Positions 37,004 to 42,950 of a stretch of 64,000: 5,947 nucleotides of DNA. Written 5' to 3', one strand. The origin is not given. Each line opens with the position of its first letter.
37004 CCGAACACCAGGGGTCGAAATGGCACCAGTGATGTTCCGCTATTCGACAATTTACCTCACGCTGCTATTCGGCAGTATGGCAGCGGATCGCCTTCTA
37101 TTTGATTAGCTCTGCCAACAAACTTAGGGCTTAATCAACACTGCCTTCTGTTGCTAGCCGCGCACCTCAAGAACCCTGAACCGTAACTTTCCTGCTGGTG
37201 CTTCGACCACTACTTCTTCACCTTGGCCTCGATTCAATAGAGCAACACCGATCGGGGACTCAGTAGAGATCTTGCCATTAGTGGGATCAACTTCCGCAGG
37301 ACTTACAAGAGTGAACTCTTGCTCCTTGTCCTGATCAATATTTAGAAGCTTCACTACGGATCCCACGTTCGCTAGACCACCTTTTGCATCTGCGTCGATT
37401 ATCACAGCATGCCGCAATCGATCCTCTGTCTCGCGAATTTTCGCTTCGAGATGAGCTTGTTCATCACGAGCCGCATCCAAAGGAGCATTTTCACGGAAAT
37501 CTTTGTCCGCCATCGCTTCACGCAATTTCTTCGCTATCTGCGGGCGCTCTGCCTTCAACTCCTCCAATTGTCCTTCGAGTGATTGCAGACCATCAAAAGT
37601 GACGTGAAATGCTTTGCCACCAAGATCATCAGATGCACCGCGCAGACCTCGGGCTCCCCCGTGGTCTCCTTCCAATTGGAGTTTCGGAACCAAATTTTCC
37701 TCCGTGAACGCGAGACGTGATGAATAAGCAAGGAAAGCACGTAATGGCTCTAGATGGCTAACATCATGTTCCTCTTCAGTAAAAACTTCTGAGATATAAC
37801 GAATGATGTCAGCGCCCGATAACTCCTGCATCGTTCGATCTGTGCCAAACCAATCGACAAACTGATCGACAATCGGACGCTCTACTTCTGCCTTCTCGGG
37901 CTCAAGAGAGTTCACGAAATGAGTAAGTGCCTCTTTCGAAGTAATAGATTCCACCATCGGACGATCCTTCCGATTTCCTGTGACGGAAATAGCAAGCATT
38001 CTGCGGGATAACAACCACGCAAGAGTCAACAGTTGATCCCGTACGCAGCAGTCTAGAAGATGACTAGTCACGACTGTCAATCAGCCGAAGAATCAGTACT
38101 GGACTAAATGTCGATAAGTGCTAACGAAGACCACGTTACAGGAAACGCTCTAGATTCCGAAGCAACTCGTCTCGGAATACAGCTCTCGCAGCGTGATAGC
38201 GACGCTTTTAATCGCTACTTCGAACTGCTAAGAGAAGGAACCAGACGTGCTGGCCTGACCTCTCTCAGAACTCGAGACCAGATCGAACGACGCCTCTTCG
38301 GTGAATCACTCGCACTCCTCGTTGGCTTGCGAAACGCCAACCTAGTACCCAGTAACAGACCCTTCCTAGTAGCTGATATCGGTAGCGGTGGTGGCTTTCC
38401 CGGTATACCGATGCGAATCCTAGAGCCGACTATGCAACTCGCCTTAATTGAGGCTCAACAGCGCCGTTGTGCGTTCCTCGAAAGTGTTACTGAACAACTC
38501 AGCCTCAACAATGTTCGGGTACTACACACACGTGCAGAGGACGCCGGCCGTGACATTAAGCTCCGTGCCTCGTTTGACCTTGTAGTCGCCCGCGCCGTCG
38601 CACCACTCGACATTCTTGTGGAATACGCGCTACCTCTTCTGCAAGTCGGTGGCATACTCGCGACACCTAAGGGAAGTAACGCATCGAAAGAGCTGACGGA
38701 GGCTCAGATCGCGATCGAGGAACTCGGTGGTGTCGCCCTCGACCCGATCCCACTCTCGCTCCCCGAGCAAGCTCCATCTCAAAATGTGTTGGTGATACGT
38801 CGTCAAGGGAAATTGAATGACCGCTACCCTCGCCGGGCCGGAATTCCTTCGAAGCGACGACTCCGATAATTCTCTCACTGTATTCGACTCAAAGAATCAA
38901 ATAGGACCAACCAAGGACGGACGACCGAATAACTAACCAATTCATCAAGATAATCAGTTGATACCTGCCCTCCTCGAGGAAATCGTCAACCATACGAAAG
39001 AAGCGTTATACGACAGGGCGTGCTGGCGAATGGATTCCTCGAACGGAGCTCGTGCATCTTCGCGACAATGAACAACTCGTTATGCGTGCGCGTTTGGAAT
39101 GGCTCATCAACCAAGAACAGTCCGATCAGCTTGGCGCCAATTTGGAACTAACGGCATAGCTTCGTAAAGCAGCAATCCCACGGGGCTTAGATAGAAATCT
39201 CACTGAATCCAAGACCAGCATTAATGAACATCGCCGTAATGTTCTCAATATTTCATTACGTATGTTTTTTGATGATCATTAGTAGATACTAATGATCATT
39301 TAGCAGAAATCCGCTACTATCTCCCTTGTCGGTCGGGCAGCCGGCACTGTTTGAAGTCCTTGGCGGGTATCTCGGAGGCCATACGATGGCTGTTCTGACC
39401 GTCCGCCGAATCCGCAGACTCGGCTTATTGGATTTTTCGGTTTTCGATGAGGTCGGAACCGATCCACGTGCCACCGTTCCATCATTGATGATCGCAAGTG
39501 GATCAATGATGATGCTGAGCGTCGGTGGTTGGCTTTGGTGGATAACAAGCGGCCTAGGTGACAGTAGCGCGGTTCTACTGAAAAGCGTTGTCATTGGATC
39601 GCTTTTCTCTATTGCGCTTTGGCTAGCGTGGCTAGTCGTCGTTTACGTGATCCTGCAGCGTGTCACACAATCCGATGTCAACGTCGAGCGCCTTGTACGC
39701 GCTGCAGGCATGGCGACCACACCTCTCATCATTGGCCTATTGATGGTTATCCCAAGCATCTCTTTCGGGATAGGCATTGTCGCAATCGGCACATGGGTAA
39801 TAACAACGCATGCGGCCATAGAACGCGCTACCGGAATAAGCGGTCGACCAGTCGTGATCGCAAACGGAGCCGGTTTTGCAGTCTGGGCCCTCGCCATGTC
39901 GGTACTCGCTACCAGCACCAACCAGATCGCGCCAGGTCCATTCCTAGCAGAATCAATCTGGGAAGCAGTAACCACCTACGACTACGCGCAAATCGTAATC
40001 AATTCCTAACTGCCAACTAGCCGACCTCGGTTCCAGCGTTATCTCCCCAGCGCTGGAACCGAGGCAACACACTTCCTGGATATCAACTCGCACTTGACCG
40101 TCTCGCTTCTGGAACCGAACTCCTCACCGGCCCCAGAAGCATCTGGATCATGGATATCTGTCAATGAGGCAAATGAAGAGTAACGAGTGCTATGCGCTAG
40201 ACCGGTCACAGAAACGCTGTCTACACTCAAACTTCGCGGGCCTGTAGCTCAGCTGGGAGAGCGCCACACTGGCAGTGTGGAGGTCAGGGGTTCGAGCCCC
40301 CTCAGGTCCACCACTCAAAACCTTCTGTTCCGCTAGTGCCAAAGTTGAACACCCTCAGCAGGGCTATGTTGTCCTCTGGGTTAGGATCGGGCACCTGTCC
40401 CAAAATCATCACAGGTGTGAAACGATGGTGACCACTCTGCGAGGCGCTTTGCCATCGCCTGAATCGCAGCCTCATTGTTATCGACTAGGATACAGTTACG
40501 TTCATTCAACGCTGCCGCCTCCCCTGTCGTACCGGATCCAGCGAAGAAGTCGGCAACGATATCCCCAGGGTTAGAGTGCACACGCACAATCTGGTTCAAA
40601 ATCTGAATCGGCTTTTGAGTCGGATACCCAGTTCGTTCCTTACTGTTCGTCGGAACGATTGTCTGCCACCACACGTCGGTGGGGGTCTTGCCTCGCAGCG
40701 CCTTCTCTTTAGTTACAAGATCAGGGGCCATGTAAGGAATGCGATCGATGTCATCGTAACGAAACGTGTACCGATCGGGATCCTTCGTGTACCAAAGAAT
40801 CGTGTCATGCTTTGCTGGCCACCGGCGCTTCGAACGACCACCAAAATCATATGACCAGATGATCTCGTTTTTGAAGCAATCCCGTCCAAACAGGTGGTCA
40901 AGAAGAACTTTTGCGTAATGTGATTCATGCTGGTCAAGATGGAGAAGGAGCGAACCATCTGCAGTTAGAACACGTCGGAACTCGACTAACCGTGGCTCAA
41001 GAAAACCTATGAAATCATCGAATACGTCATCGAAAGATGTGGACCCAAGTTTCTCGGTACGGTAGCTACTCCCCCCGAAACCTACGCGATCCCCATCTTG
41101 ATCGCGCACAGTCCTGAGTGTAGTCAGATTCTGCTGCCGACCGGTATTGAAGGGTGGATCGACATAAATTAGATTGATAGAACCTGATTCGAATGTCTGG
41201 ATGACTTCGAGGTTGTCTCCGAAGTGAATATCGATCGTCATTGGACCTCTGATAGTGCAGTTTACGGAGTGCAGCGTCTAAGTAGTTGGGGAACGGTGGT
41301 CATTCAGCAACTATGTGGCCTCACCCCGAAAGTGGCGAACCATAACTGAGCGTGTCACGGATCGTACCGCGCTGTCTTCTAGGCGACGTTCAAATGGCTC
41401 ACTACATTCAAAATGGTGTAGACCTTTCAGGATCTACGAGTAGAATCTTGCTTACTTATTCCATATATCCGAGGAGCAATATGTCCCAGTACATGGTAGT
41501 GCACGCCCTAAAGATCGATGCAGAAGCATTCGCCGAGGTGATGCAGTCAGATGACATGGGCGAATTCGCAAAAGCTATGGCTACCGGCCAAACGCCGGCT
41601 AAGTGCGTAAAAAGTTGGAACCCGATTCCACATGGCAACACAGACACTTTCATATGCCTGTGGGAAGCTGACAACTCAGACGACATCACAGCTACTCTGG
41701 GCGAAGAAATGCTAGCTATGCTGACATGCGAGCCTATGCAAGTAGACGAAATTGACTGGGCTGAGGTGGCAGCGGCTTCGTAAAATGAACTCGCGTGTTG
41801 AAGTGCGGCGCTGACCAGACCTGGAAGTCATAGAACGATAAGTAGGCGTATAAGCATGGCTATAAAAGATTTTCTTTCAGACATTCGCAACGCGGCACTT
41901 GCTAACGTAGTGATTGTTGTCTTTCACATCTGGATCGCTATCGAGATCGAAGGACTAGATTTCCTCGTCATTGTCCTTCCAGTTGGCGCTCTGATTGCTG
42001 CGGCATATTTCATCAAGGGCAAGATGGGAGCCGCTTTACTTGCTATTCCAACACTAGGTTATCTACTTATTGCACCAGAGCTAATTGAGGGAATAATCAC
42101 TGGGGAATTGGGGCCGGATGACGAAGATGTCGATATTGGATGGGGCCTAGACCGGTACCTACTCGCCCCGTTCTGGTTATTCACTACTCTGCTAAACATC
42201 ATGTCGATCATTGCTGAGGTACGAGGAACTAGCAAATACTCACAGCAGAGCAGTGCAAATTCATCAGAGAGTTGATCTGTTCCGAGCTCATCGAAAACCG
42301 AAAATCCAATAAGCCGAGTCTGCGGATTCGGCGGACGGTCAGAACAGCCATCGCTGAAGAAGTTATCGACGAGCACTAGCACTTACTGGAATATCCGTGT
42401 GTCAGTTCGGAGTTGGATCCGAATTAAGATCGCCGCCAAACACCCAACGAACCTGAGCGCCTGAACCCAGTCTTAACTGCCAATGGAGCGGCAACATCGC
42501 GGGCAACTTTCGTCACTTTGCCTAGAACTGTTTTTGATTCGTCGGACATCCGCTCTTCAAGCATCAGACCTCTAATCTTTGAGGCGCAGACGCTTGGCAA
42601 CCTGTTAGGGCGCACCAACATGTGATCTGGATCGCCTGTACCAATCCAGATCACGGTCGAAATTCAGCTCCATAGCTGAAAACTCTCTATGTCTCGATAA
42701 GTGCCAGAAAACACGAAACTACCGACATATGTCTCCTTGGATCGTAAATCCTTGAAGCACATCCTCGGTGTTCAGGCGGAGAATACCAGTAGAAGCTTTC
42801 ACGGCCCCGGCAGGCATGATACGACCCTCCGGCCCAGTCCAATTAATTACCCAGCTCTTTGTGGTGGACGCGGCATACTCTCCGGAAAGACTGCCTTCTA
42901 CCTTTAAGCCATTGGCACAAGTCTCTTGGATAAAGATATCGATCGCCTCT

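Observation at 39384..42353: Near-identical 80-nt inverted repeats (a copy of a gene's start codon plus 26 codons) bracket a 2.9-kb tRNA-Ala / orphan methyltransferase cassette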

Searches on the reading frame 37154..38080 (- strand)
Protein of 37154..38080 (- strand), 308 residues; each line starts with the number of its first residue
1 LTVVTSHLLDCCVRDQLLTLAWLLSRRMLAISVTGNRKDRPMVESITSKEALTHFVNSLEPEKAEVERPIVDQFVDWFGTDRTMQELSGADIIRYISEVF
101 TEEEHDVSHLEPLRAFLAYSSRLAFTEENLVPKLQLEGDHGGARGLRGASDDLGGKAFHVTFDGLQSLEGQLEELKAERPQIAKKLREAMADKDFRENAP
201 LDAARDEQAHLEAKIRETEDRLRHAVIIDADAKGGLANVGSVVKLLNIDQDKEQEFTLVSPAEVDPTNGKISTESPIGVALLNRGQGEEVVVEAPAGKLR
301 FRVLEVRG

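Call 8: search_protein_families(library=pfam, proteins=[window:37154-38080:-], max_evalue=0.01)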
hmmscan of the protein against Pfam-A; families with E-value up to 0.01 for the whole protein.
window:37154-38080:- (308 aa): 3 families
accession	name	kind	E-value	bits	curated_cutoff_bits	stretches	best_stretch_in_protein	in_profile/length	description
PF01272.25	GreA_GreB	-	3.1e-22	78.8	26.9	1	238-307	7-76/77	Transcription elongation factor, GreA/GreB, C-term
PF03449.20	GreA_GreB_N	-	1.3e-17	64.2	24.5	1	160-227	3-71/71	Transcription elongation factor, N-terminal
PF02403.27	Seryl_tRNA_N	-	0.0063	17.2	28.2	0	166-224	39-99/108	Seryl-tRNA synthetase N-terminal domain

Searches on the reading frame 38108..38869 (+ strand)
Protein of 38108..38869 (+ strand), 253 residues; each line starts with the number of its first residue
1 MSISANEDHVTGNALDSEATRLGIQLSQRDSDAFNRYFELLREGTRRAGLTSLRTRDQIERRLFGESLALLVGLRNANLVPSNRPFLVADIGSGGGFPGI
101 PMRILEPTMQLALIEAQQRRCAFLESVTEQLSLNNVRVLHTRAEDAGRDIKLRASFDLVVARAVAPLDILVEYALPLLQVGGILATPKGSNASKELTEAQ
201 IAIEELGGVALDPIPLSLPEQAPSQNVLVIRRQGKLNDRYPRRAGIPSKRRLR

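Call 8: search_protein_families(library=pfam, proteins=[window:38108-38869:+], max_evalue=0.01)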
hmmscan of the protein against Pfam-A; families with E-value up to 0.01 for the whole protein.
window:38108-38869:+ (253 aa): 2 families
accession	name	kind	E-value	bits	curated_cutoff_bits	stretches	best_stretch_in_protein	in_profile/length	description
PF02527.21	GidB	-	4.8e-40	137.3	27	1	33-207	4-167/184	rRNA small subunit methyltransferase G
PF05175.20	MTS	-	0.0052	16.9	23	1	88-160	35-103/170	Methyltransferase small domain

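Call 27: find_encoding_contigs(protein=window:38108-38869:+, flank=6000, max_places=10)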
Protein window:38108-38869:+ (253 aa): 5 contigs read that carry it; 3 places shown.
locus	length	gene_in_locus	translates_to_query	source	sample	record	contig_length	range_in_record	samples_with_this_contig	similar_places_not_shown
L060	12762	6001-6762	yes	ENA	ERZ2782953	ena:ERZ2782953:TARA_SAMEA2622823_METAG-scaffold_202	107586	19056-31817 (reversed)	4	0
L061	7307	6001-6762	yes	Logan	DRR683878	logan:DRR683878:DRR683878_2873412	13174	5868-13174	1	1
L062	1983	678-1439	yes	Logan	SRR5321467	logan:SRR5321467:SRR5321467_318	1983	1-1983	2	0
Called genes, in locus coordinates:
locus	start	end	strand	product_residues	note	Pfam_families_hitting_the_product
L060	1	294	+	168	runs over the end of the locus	PF03918:CcmH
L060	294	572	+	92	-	-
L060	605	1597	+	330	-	-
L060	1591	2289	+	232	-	PF13555:AAA_29 (faint), PF00005:ABC_tran, PF13304:AAA_21 (weak)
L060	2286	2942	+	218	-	PF01061:ABC2_membrane, PF03379:CcmB, PF12730:ABC2_membrane_4 (weak)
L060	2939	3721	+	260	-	PF01578:Cytochrom_C_asm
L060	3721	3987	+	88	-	-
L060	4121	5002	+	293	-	PF01040:UbiA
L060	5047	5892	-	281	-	PF03449:GreA_GreB_N, PF01272:GreA_GreB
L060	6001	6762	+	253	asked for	PF02527:GidB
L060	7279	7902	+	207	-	-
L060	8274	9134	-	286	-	PF03602:Cons_hypoth95 (faint), PF01555:N6_N4_Mtase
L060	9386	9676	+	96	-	-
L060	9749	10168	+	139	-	-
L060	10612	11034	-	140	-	-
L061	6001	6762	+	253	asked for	PF02527:GidB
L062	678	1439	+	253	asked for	PF02527:GidB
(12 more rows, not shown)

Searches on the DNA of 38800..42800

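Call 37: search_rna_families(source=window, start=38800, end=42800, threshold=evalue, max_evalue=1)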
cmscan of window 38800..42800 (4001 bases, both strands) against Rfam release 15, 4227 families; matches with E-value up to 1: 1.
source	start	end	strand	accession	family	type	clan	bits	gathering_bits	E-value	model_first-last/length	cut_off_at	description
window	40238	40310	+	RF00005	tRNA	Gene; tRNA;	CL00001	64.9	29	4.9e-13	1-71/71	no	tRNA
